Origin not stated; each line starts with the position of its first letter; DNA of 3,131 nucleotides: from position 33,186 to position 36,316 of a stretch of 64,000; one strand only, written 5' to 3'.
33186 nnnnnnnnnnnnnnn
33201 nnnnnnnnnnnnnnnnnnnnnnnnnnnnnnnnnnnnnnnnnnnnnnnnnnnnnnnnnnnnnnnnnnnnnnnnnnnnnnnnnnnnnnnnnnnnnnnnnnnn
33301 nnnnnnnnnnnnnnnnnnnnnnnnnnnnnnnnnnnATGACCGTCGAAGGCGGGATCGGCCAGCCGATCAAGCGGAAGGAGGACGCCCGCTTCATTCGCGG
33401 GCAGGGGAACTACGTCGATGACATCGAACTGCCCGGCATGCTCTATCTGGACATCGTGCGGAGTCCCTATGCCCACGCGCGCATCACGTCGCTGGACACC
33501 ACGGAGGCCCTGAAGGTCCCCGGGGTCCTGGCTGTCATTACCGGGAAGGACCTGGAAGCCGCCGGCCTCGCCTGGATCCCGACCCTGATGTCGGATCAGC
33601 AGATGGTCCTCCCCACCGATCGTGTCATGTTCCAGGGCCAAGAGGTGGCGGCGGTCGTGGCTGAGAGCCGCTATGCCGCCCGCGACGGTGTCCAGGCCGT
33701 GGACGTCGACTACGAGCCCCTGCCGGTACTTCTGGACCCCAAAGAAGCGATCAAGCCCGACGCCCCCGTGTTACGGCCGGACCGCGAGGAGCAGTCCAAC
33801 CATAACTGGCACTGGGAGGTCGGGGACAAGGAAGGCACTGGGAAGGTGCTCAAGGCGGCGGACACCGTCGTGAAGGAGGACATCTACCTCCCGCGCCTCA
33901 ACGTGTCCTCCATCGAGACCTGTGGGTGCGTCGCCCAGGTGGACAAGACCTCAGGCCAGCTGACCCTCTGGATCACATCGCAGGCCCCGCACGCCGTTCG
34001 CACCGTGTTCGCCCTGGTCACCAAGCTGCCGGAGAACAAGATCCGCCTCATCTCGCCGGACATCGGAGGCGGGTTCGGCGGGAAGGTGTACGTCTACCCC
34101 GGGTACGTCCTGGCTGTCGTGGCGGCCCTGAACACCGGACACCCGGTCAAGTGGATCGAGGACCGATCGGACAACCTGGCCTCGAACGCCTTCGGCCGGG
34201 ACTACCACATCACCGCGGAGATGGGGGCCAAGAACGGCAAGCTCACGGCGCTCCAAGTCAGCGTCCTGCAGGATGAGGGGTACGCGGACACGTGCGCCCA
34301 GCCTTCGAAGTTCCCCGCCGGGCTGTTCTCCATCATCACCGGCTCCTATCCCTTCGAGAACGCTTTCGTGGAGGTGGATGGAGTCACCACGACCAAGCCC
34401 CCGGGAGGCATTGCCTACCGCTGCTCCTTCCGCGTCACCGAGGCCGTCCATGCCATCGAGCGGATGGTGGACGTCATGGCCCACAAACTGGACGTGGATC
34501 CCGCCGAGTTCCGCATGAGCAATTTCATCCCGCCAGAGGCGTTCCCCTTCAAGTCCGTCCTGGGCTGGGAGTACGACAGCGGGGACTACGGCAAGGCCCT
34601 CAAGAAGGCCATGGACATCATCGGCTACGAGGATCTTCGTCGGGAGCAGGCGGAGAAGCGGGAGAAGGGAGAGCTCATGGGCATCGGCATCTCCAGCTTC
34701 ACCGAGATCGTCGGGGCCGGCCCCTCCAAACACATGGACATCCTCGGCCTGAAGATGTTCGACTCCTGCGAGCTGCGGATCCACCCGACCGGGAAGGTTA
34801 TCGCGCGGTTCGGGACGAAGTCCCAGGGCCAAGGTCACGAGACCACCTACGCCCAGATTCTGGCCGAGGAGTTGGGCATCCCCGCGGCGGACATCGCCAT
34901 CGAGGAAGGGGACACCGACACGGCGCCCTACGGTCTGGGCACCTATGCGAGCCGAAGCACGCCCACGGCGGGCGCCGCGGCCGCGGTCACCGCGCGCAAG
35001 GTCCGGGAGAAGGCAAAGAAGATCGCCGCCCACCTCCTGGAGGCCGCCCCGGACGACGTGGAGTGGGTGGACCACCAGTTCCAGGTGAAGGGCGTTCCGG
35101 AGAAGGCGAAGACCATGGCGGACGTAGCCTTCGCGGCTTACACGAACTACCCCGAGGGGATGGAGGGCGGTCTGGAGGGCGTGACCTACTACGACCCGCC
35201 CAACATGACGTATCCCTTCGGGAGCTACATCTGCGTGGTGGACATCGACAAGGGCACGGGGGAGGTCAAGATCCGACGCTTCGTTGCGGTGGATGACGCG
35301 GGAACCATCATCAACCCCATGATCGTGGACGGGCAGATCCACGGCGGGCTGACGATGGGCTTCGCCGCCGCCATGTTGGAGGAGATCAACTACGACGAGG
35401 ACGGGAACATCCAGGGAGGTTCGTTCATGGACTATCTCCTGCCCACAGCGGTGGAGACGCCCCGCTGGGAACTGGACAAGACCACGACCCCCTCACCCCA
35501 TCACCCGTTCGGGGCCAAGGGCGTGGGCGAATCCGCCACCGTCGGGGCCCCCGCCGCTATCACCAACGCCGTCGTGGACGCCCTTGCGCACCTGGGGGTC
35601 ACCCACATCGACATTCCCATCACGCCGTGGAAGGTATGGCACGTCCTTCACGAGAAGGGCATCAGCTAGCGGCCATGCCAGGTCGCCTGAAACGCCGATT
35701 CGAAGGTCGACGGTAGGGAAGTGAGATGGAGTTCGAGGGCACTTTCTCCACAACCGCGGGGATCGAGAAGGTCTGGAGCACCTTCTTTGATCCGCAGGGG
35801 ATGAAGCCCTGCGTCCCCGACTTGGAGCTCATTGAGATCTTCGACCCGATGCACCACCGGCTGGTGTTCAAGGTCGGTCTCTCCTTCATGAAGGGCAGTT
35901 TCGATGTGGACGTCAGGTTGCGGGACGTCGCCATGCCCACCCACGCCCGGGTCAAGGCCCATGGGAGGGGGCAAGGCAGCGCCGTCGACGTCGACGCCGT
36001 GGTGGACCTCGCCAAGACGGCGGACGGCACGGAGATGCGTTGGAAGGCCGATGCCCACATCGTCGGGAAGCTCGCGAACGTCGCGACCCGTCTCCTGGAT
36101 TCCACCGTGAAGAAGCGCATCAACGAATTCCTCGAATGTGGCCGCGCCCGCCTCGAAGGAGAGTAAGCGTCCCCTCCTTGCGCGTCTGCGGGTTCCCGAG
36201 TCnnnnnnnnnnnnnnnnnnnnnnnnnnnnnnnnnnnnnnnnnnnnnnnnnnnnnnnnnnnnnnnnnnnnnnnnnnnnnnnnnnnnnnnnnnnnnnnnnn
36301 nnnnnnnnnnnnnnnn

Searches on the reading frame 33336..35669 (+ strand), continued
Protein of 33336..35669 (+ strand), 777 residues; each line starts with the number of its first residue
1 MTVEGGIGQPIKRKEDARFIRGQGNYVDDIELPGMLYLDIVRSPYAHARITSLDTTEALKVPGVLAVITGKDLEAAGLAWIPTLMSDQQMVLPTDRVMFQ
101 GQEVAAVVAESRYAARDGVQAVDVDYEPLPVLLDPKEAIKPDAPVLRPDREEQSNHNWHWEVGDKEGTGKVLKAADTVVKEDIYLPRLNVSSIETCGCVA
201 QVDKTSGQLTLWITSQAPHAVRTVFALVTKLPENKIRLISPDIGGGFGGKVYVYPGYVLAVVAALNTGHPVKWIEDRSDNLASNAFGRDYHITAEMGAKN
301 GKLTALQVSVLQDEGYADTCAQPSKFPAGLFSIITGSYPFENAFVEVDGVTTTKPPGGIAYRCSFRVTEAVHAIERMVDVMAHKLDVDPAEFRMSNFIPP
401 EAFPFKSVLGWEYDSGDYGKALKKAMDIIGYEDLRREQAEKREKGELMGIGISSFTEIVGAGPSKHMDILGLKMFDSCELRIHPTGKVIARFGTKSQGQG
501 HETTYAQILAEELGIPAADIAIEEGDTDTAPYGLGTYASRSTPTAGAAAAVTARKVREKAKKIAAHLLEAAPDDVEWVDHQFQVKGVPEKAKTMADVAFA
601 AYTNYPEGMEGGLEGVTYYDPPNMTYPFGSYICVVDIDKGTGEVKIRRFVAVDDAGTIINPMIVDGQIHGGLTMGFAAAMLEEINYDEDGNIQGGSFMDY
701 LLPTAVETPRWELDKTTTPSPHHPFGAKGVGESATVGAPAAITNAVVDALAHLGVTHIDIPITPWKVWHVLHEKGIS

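Call 66: get_annotated_region(hit=H31, flank=7000)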
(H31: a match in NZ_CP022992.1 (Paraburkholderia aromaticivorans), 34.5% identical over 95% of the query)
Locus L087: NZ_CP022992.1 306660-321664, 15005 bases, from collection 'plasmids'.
description: Paraburkholderia aromaticivorans strain BN5 plasmid pBN2, complete sequence
organism: Paraburkholderia aromaticivorans (NCBI taxid 2026199)
taxonomy: Bacteria; Pseudomonadota; Betaproteobacteria; Burkholderiales; Burkholderiaceae; Paraburkholderia; Paraburkholderia aromaticivorans
host: -; source: -; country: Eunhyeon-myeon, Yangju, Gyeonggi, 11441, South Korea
typing (MOB-suite, as given by PLSDB): non-mobilizable; mating-pair formation MPF_T
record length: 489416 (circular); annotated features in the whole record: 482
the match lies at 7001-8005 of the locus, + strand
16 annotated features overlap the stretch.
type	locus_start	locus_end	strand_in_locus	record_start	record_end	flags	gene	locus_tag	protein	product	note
CDS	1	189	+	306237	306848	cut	-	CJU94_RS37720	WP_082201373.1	OmpW family outer membrane protein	-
CDS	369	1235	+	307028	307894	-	-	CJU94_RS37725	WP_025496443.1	xanthine dehydrogenase family protein subunit M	-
CDS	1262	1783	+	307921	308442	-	-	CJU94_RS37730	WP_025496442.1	(2Fe-2S)-binding protein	-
CDS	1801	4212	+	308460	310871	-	-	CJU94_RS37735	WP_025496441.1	aerobic carbon-monoxide dehydrogenase large subunit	-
CDS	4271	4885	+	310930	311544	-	-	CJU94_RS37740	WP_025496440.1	SRPBCC family protein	-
CDS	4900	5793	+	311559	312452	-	-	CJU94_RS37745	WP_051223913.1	MoxR family ATPase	-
CDS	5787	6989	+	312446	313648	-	-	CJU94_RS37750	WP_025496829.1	VWA domain-containing protein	-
CDS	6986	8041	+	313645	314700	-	-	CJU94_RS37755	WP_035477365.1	XdhC family protein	-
CDS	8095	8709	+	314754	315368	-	-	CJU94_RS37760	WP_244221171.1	nucleotidyltransferase family protein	-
CDS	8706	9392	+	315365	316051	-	-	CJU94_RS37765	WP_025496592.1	hypothetical protein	-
CDS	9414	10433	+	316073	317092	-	-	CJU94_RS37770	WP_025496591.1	XdhC family protein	-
CDS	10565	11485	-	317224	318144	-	-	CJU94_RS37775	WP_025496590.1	LysR family transcriptional regulator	-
CDS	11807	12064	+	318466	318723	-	-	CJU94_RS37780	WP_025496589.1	hypothetical protein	-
CDS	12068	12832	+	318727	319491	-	-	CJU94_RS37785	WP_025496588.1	HAD family hydrolase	-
CDS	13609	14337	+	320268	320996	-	gph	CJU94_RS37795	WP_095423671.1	phosphoglycolate phosphatase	GO:0043094 - cellular metabolic compound salvage [Evidence IEA]; GO:0008152 - metabolic process [Evidence IEA]; ...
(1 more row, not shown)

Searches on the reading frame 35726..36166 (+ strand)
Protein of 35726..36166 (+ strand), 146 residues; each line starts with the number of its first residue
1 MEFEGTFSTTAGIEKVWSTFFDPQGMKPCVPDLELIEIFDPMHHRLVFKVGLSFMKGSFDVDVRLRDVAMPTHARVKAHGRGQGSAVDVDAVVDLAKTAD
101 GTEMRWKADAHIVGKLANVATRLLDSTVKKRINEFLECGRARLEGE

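Call 6: search_protein_families(library=pfam, proteins=[window:35726-36166:+], max_evalue=0.001)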
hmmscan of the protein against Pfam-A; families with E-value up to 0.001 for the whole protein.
window:35726-36166:+ (146 aa): 2 families
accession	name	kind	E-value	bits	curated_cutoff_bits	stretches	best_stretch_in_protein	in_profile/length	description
PF06240.19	COXG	-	3e-26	92.3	22.2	1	5-142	1-138/140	Carbon monoxide dehydrogenase subunit G (CoxG)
PF10604.15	Polyketide_cyc2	-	0.00079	20.2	27.4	1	4-137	5-135/142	Polyketide cyclase / dehydrase and lipid transport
